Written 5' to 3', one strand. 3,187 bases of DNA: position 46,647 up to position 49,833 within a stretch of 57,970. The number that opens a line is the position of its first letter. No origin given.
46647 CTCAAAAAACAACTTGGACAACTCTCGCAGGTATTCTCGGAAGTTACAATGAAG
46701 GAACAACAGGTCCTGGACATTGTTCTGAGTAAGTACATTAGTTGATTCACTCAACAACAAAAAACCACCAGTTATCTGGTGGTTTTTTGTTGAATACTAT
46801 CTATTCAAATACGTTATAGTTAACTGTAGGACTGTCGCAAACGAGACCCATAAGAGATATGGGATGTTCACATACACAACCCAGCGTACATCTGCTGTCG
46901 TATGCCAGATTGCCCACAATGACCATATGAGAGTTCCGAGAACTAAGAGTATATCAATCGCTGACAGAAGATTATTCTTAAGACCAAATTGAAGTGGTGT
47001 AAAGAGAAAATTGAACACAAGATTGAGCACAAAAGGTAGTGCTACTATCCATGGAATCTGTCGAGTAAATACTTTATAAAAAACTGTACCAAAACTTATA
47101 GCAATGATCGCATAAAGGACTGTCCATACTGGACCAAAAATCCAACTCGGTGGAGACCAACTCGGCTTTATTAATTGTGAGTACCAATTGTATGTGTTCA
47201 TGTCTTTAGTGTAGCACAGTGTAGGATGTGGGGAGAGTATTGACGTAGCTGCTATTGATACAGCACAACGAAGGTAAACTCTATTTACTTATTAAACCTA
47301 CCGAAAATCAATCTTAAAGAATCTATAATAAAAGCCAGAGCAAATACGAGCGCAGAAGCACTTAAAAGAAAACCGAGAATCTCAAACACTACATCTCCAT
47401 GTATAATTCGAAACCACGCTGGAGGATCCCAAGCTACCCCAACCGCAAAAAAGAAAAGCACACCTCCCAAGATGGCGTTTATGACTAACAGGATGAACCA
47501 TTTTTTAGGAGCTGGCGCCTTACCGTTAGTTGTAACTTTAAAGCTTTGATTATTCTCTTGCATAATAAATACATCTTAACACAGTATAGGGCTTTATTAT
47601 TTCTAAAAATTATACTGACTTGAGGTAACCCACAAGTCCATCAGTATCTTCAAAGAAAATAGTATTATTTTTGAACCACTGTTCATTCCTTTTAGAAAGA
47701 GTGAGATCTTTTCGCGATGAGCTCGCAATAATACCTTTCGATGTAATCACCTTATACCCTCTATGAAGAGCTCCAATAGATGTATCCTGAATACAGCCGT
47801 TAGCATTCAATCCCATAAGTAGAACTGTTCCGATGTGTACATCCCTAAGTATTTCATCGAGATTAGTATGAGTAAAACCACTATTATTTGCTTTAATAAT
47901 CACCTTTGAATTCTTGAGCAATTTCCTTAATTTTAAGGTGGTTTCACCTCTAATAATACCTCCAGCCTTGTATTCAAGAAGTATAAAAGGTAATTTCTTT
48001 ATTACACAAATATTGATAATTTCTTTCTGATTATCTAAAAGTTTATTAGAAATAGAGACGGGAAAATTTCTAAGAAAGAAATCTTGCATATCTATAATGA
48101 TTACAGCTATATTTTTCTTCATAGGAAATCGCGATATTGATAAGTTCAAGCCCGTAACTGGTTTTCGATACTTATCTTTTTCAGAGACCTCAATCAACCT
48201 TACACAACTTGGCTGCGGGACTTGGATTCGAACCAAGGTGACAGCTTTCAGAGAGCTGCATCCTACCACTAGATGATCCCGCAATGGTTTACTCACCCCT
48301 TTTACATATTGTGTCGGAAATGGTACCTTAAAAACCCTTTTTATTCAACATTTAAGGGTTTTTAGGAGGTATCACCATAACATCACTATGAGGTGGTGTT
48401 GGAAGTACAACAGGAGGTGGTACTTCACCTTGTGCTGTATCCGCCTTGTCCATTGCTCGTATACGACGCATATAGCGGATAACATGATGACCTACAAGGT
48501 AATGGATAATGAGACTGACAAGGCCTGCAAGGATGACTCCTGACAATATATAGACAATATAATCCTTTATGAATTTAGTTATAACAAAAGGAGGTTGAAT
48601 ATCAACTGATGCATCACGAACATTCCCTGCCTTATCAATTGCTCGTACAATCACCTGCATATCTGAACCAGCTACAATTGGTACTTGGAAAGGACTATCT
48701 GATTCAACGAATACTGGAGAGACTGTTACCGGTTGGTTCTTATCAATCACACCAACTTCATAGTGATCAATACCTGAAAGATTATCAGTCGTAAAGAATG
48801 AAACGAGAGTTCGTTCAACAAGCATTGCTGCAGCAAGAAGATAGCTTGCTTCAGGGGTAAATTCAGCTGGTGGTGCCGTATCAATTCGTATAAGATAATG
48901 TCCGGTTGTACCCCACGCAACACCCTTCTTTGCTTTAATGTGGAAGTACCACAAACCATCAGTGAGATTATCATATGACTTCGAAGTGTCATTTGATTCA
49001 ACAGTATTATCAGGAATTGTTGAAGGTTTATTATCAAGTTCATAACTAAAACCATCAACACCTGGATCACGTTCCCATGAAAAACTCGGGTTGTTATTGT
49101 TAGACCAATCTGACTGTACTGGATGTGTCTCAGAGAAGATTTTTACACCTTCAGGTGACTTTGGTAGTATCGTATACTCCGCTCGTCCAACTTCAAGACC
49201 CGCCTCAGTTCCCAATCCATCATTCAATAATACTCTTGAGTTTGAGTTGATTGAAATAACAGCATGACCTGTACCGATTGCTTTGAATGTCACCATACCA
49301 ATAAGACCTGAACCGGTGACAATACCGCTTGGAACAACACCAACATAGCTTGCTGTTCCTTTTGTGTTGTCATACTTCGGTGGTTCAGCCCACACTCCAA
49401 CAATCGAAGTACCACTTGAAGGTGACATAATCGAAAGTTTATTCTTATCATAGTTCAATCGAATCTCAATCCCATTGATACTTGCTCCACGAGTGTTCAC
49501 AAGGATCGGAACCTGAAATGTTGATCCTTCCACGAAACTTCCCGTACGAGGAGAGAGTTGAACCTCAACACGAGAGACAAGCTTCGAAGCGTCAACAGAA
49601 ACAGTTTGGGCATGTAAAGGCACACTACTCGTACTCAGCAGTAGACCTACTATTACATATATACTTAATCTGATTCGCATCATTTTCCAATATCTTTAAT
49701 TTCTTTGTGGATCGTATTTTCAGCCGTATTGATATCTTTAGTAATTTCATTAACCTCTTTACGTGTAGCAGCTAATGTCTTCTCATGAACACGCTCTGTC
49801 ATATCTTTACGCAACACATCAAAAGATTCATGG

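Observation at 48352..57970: Cohesin-dockerin style surface-display operon coupled to phage-tail-fibre-like adhesins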

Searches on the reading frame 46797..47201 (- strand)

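Call 42: search_protein_families(library=pfam, proteins=[window:46797-47201:-], max_evalue=0.001)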
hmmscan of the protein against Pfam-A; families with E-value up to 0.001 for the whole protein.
window:46797-47201:- (134 aa): 1 family
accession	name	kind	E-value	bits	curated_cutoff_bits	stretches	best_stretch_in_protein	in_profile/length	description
PF03073.20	TspO_MBR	-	1.3e-27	96.7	24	1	3-131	20-144/145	TspO/MBR family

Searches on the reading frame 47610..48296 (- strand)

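Call 42: search_protein_families(library=pfam, proteins=[window:47610-48296:-], max_evalue=0.001)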
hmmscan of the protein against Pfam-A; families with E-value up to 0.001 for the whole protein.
window:47610-48296:- (228 aa): 1 family
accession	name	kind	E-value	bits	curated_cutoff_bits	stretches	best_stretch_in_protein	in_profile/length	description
PF00857.26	Isochorismatase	-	2.3e-16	60.8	27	1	64-187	2-145/175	Isochorismatase domain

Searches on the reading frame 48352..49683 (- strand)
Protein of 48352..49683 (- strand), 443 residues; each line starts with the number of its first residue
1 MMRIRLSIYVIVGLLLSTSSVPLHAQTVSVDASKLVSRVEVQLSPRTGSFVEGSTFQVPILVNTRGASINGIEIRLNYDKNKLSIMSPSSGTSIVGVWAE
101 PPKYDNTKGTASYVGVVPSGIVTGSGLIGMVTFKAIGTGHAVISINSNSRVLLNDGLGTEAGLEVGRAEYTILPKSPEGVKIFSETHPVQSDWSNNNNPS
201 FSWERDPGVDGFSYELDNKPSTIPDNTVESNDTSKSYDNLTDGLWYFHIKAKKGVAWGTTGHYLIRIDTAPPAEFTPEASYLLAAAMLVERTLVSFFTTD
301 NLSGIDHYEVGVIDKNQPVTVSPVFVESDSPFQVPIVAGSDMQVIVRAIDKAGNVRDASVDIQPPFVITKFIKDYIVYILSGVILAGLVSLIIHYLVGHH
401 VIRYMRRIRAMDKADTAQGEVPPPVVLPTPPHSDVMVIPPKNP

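Call 3: search_protein_families(library=pfam, proteins=[window:48352-49683:-], max_evalue=1)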
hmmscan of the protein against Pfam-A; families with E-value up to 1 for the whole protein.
window:48352-49683:- (443 aa): 2 families
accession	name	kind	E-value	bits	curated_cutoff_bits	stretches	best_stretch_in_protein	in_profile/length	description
PF00963.24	Cohesin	-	1.6e-07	32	24.1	1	52-150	12-116/139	Cohesin domain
PF06781.17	CrgA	-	0.2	12.2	24.8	1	375-409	34-67/89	Cell division protein CrgA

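Call 4: search_protein_families(library=ncbifam, proteins=[window:48352-49683:-], max_evalue=1)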
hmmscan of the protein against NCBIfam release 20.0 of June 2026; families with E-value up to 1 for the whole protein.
window:48352-49683:- (443 aa): 2 families
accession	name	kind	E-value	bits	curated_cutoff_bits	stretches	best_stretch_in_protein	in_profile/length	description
NF047446.1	barrel_OmpL47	domain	0.0027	18.1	40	1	294-357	7-60/68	OmpL47-type beta-barrel domain-containing protein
NF001194.0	PRK00159.1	equivalog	0.0079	16.3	102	1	374-410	31-66/87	cell division protein CrgA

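Call 17: search_solved_structures(query=window:48352-49683:-, max_evalue=1, show_alignments=2)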
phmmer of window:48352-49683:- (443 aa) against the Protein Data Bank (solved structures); distinct sequences matched with E-value up to 1: 3.
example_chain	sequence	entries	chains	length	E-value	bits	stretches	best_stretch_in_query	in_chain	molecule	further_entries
4uyp_A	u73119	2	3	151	0.026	16.8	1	49-139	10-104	Cellulosomal scaffoldin anchoring protein C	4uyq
9q1u_A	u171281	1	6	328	0.35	13.1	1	123-227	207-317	Basic membrane protein A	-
7urp_A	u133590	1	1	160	0.47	12.6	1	46-148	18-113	Ribonucleases G and E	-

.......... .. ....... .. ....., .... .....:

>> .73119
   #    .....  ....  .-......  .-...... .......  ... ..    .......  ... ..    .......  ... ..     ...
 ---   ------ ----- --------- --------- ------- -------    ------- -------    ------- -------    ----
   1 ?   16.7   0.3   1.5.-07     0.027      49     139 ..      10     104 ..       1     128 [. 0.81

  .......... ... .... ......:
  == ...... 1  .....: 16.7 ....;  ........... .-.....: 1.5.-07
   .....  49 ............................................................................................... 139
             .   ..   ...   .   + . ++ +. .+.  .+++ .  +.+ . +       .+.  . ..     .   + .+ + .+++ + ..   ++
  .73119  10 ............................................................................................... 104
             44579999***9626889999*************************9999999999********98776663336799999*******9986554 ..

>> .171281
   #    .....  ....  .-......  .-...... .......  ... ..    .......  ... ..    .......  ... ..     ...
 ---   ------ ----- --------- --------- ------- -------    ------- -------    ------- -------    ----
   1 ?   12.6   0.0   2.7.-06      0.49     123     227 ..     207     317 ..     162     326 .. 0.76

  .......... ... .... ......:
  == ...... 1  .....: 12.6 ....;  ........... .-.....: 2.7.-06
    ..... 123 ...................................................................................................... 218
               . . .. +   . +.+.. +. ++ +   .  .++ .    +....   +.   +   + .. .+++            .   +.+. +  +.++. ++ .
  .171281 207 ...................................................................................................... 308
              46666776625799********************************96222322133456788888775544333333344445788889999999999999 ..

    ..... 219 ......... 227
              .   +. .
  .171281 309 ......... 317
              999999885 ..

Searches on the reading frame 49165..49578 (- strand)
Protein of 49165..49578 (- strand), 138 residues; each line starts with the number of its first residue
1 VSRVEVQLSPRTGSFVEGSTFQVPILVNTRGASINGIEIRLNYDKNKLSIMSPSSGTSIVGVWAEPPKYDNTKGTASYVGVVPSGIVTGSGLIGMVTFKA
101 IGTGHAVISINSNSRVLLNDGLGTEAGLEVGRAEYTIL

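Call 20: find_homologous_proteins(query=A1, max_evalue=0.001)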
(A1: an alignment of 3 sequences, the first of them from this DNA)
Query A1 (3 sequences) (138 aa, profile of the alignment): 25 proteins with E <= 0.001 among 829 candidates.
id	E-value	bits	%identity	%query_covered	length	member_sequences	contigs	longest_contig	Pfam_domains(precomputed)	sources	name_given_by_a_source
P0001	1.1e-43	166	75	94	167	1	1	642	PF00963.25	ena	-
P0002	1.4e-41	160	64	100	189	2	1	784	PF00963.25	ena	-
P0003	2.6e-36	142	28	99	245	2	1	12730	-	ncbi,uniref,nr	ncbi:MAG: hypothetical protein UT61_C0036G0007 [Candidatus Woesebacteria bacterium GW2011_GWA1_39_8]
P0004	1.9e-34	136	29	96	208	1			-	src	-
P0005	4.5e-34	135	33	87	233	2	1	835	-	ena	-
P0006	3.0e-31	126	57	98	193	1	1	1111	PF00963.25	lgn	-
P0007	1.7e-30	124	31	91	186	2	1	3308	-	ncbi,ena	ncbi:MAG: cohesin domain-containing protein [Patescibacteria group bacterium]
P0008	1.2e-27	114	30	96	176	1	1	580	-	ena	-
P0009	8.4e-27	112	36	96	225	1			-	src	-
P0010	1.4e-25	108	31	87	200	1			PF00963.25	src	-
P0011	4.0e-25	106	29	80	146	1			-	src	-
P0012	8.9e-25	105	37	91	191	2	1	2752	-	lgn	-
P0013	1.8e-24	104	37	95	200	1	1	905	-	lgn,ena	-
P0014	3.2e-24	103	36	87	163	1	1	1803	-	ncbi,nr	ncbi:hypothetical protein HY091_00015, partial [Candidatus Kaiserbacteria bacterium]|nr:hypothetical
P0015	3.9e-24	103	38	86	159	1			-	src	-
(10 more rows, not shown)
